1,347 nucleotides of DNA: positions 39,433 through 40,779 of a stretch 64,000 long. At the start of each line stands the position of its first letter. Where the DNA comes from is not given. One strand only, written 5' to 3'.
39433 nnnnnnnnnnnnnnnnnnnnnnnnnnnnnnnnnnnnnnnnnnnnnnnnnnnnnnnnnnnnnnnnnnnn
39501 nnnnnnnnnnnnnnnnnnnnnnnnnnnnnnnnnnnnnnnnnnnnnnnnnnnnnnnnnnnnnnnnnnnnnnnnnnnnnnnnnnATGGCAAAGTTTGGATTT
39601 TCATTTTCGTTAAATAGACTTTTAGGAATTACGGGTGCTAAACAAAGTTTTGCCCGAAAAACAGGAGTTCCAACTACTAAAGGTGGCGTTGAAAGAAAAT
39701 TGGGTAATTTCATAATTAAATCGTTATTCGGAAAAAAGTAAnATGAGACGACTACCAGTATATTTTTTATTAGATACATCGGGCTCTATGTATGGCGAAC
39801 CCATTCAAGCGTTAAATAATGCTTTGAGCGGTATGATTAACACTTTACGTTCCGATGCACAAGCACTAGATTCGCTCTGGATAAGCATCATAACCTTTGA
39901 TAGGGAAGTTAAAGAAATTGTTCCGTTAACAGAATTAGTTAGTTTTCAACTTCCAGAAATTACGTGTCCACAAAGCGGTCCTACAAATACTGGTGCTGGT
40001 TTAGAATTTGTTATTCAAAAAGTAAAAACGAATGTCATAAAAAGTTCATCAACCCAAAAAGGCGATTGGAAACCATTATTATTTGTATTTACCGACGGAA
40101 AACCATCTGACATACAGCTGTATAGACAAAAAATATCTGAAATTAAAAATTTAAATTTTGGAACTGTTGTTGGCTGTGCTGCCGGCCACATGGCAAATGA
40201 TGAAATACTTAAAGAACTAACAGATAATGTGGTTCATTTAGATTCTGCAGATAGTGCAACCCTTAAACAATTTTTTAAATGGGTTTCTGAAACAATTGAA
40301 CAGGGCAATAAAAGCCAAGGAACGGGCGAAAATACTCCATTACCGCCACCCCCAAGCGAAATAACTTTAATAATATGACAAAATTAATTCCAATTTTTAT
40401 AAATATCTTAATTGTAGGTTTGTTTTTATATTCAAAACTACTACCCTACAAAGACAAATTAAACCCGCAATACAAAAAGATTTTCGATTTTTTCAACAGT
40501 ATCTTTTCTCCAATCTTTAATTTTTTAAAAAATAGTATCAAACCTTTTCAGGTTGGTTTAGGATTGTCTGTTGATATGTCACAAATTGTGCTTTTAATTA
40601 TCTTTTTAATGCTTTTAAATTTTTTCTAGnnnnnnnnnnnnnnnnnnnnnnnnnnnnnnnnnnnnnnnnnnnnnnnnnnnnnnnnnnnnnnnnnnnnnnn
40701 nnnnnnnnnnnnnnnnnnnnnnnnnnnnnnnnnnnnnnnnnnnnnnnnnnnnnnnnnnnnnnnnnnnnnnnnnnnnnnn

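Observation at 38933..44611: Expanded TerY-P module: three vWA paralogs interleaved with small proteins, followed by one PP2C phosphatase and one kinase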

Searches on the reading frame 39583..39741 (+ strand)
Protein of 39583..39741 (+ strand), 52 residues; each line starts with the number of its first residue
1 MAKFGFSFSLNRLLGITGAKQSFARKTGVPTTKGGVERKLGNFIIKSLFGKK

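Call 4: search_protein_families(library=pfam, proteins=[window:39583-39741:+], max_evalue=0.01)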
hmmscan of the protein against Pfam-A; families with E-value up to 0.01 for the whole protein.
window:39583-39741:+ (52 aa): 0 families

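Call 5: search_protein_families(library=padloc, proteins=[window:39583-39741:+], max_evalue=0.01)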
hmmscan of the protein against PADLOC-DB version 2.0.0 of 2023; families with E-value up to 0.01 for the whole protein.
window:39583-39741:+ (52 aa): 0 families

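Call 7: search_protein_families(library=ncbifam, proteins=[window:39583-39741:+], max_evalue=0.01)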
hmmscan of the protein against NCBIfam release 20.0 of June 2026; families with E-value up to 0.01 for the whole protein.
window:39583-39741:+ (52 aa): 0 families

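Call 24: search_protein_families(library=pfam, proteins=[window:39583-39741:+], max_evalue=10)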
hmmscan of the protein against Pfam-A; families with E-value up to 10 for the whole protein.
window:39583-39741:+ (52 aa): 0 families

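Call 35: search_protein_families(library=pfam, alignment_id=A3, max_evalue=10)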
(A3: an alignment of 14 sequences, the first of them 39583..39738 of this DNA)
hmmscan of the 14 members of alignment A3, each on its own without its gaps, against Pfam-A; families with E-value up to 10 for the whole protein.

A. member 1, window:39583-39738:+ (52 aa): 0 families

B. families by the number of members that match (of 14 scanned): 0 families

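Call 38: find_homologous_proteins(query=A3, max_evalue=0.001)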
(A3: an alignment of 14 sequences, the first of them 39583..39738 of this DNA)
Query A3 (14 sequences) (52 aa, profile of the alignment): 7693 proteins with E <= 0.001 among 7752 candidates; the best 120 are listed.
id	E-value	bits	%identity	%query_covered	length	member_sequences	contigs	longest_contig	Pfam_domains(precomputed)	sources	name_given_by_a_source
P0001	3.5e-28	115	75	100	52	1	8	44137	-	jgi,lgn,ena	jgi:hypothetical protein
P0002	4.4e-28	115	73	100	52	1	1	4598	-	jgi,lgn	jgi:hypothetical protein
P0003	8.6e-28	114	75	100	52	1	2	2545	-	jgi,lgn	jgi:hypothetical protein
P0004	1.8e-27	113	79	100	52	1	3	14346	-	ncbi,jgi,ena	jgi:hypothetical protein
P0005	1.8e-27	113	77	100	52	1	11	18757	-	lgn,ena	-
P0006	2.2e-27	113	85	100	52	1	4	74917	-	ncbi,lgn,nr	nr:hypothetical protein [uncultured Flavobacterium sp.]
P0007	2.7e-27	112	83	100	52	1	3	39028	-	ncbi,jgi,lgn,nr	jgi:hypothetical protein|nr:hypothetical protein [uncultured Flavobacterium sp.]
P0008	2.7e-27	112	87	100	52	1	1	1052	-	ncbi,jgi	jgi:hypothetical protein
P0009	3.0e-27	112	85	100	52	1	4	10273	-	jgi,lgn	jgi:hypothetical protein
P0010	3.2e-27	112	85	100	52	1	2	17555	-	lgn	-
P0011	3.2e-27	112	71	100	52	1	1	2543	-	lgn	-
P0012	3.4e-27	112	71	100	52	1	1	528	-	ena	-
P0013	3.5e-27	112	83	100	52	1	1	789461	-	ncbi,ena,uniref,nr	ncbi:hypothetical protein [Flavobacterium frigoris]|uniref:Uncharacterized protein n=1 Tax=Flavobact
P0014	3.6e-27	112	73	100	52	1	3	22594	-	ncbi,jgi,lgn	jgi:hypothetical protein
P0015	3.6e-27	112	79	100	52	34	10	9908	-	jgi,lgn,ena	jgi:hypothetical protein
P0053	1.4e-26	110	65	100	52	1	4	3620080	-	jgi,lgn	jgi:hypothetical protein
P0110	5.9e-26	108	76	96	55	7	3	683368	-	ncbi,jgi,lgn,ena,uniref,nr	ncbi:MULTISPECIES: hypothetical protein [Bacteroidota]|uniref:hypothetical protein n=1 Tax=Bacteroid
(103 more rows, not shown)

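Call 39: find_encoding_contigs(protein=P0110, flank=6000, max_places=3)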
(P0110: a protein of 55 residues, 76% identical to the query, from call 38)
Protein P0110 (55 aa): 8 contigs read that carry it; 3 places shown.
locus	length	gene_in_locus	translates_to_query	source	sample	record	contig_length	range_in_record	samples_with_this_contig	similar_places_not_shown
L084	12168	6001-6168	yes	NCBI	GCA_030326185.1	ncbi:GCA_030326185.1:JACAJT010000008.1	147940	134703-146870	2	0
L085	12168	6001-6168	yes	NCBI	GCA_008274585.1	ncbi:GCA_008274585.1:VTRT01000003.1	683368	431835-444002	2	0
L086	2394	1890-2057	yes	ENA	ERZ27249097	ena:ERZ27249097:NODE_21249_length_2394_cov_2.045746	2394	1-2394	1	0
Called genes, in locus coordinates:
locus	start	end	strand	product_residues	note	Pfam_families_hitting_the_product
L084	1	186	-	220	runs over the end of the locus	PF00730:HhH-GPD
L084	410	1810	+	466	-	PF13026:DUF3887, PF00144:Beta-lactamase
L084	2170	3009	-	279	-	PF13495:Phage_int_SAM_4, PF00589:Phage_integrase, PF22823:MrpR_C_cat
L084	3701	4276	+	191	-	PF02342:TerD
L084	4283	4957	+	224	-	PF02342:TerD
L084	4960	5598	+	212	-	PF00092:VWA, PF13519:VWA_2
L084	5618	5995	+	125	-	-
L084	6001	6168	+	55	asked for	-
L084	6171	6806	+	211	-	PF00092:VWA, PF13519:VWA_2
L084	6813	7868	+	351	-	PF00092:VWA, PF13519:VWA_2 (weak), PF15616:TerY_C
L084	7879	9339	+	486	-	PF13672:PP2C_2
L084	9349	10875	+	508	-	PF00069:Pkinase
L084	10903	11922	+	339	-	PF03741:TerC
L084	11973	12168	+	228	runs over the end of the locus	PF02498:Bro-N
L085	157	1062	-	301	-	PF13495:Phage_int_SAM_4 (weak), PF00589:Phage_integrase, PF22823:MrpR_C_cat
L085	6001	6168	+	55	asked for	-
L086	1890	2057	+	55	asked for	-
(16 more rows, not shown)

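Call 40: find_encoding_contigs(protein=P0053, flank=6000, max_places=2)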
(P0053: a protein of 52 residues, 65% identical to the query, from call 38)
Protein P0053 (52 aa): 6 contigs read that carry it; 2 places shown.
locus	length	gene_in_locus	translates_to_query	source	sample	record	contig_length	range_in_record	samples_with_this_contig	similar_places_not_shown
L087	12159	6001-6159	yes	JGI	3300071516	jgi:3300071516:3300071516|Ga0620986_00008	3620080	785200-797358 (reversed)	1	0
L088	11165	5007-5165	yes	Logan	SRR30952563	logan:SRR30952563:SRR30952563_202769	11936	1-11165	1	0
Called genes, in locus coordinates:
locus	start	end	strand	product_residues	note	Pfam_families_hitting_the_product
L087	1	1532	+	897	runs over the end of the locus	PF00521:DNA_topoisoIV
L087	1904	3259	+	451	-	PF13173:AAA_14, PF13635:DUF4143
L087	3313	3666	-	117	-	PF13560:HTH_31 (weak), PF01381:HTH_3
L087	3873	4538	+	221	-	PF02342:TerD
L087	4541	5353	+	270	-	PF02342:TerD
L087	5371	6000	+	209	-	PF00092:VWA, PF13519:VWA_2, PF13768:VWA_3 (faint)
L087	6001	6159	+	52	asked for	-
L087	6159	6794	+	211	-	PF00092:VWA, PF13519:VWA_2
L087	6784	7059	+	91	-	-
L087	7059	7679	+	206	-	-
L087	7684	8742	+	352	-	PF00092:VWA, PF13519:VWA_2, PF15616:TerY_C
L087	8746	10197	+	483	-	PF13672:PP2C_2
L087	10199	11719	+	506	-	PF00069:Pkinase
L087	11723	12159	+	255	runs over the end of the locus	PF03741:TerC, PF04332:DUF475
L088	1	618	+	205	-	?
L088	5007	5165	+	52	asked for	-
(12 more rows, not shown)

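Call 62: predict_structure(alignment_id=A5)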
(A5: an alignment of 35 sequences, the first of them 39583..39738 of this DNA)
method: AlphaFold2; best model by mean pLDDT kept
length: 52 residues; sequences in the alignment: 35
mean_pLDDT: 78.3   pTM: 0.38
mean pLDDT of the five models: 78.3, 76.8, 75.7, 67.2, 58.5
residues with pLDDT >= 90: 1; 70-90: 41; 50-70: 9; < 50: 1
segments of 3 or more residues with pLDDT < 50: none
pLDDT, mean of each block of 10 residues (from residue 1): 61 80 83 83 87 61
secondary structure, 60 per line:
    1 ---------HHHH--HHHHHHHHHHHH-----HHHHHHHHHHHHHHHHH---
elements in order: H10-13 H16-27 H33-49

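Call 73: fold_search(model_id=the predicted structure, library=pdb)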
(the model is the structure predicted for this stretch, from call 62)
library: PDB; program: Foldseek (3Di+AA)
matches with E <= 10: 0; with E <= 0.001: 0
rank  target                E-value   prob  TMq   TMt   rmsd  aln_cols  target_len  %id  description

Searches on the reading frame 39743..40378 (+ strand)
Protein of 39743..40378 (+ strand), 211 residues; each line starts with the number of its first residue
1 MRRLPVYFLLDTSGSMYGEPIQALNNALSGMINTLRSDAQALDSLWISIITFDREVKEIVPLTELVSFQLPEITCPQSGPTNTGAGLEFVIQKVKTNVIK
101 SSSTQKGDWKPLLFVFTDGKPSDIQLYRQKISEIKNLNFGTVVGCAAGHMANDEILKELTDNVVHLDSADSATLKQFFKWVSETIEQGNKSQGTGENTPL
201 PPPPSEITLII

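Call 4: search_protein_families(library=pfam, proteins=[window:39743-40378:+], max_evalue=0.01)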
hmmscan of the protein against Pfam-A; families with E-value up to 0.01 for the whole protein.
window:39743-40378:+ (211 aa): 3 families
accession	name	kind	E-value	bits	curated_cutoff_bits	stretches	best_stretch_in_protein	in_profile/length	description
PF00092.34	VWA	-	3.1e-15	57.2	23.8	1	6-177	2-171/174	von Willebrand factor type A domain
PF13519.12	VWA_2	-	1.2e-09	39.2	27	1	6-119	1-106/107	von Willebrand factor type A domain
PF25106.1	VWA_4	-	0.0024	17.9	27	0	7-135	3-120/169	von Willebrand factor A domain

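Call 5: search_protein_families(library=padloc, proteins=[window:39743-40378:+], max_evalue=0.01)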
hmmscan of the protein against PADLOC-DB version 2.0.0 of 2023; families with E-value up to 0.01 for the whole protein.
window:39743-40378:+ (211 aa): 0 families

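Call 7: search_protein_families(library=ncbifam, proteins=[window:39743-40378:+], max_evalue=0.01)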
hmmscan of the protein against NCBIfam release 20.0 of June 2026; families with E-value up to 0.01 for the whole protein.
window:39743-40378:+ (211 aa): 2 families
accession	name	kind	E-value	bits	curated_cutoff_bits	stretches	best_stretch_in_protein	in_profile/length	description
TIGR03788.1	marine_srt_targ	equivalog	0.0005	18.6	551.65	1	6-61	274-323/629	marine proteobacterial sortase target protein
TIGR02442.1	Cob-chelat-sub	hypoth_equivalog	0.0006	18.4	779.45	1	5-122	474-584/641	putative cobaltochelatase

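Call 25: search_protein_families(library=padloc, proteins=[window:39743-40378:+], max_evalue=10)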
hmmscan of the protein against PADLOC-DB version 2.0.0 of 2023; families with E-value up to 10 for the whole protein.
window:39743-40378:+ (211 aa): 0 families

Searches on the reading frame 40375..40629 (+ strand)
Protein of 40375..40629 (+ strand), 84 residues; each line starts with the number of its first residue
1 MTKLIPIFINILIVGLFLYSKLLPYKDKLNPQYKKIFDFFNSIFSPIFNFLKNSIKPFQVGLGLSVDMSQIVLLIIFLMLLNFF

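Call 4: search_protein_families(library=pfam, proteins=[window:40375-40629:+], max_evalue=0.01)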
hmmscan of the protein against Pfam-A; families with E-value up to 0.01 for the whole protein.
window:40375-40629:+ (84 aa): 1 family
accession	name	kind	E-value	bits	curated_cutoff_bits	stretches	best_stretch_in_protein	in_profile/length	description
PF02325.22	YGGT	-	0.0005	20.9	27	1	8-83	3-69/70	YGGT family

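Call 5: search_protein_families(library=padloc, proteins=[window:40375-40629:+], max_evalue=0.01)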
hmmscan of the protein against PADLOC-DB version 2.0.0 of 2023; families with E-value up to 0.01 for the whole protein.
window:40375-40629:+ (84 aa): 0 families

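Call 7: search_protein_families(library=ncbifam, proteins=[window:40375-40629:+], max_evalue=0.01)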
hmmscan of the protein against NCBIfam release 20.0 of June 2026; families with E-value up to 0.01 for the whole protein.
window:40375-40629:+ (84 aa): 0 families

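Call 36: search_protein_families(library=pfam, alignment_id=A2, max_evalue=1)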
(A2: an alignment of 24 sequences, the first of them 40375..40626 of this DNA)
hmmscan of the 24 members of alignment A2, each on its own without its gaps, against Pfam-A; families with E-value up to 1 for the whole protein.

A. member 1, window:40375-40626:+ (84 aa): 2 families
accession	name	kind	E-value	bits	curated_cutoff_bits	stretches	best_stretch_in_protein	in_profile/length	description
PF02325.22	YGGT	-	0.0005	20.9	27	1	8-83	3-69/70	YGGT family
PF06198.16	DUF999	-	0.011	16.1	25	1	21-81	40-97/143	Protein of unknown function (DUF999)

B. families by the number of members that match (of 24 scanned): 9 families
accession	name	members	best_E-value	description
PF02325.22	YGGT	21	2.2e-06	YGGT family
PF22571.1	LiaI-LiaF-TM_PspC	7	0.00067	PspC transmembrane region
PF06198.16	DUF999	4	0.00031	Protein of unknown function (DUF999)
PF06703.16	SPC25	2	0.0072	Microsomal signal peptidase 25 kDa subunit (SPC25)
PF11119.13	DUF2633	2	0.16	Protein of unknown function (DUF2633)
PF19556.4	PRTRC_E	1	0.16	PRTRC system protein E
PF10961.13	SelK_SelG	1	0.18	Selenoprotein SelK_SelG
PF01312.24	Bac_export_2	1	0.6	FlhB HrpN YscU SpaS Family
PF05297.16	Herpes_LMP1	1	0.75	Herpesvirus latent membrane protein 1 (LMP1)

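Call 49: find_homologous_proteins(query=A2, max_evalue=0.001)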
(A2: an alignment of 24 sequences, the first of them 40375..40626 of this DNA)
Query A2 (24 sequences) (84 aa, profile of the alignment): 1038 proteins with E <= 0.001 among 8000 candidates; the best 120 are listed.
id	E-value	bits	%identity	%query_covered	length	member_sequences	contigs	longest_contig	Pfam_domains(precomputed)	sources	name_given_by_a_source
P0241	1.4e-37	146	93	83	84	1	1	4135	-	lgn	-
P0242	2.0e-37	145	100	100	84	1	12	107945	-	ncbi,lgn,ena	-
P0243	2.4e-37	145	90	100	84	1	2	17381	-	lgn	-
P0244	2.5e-37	145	95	79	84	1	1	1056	-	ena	-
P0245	2.5e-37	145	94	79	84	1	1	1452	-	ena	-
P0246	3.0e-37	145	93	85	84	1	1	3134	-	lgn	-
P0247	3.2e-37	145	94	85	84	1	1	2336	-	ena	-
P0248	3.6e-37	144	87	100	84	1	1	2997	-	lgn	-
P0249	3.7e-37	144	96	85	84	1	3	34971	-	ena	-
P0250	3.8e-37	144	86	96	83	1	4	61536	-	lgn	-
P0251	4.2e-37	144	89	83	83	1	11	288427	-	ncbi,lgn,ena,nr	nr:hypothetical protein [uncultured Flavobacterium sp.]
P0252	4.4e-37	144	90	100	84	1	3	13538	-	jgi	-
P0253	4.4e-37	144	94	85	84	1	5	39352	-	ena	-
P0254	4.6e-37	144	92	79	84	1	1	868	-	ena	-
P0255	5.1e-37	144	82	92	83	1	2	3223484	-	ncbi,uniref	ncbi:hypothetical protein ACFFLS_10210 [Flavobacterium procerum]|uniref:YggT family protein n=1 Tax=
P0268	9.8e-37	143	82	73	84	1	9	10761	PF02325.24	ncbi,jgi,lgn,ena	jgi:hypothetical protein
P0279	1.4e-36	142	82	73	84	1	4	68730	PF02325.24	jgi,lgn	jgi:uncharacterized protein YggT (Ycf19 family)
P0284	1.5e-36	142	82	73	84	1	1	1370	PF02325.24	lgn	-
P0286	1.6e-36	142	70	83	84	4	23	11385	PF02325.24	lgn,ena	-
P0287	1.6e-36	142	69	100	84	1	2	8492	PF02325.24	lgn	-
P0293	1.8e-36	142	80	73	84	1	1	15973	PF02325.24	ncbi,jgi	jgi:hypothetical protein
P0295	2.1e-36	142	91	77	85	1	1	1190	PF02325.24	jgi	jgi:uncharacterized protein YggT (Ycf19 family)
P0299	2.3e-36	142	71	83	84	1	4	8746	PF02325.24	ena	-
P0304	2.5e-36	142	70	100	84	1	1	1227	PF02325.24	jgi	jgi:uncharacterized protein YggT (Ycf19 family)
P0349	5.6e-36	141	71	83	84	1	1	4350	PF02325.24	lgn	-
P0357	6.6e-36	140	90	83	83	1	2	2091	PF02325.24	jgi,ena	-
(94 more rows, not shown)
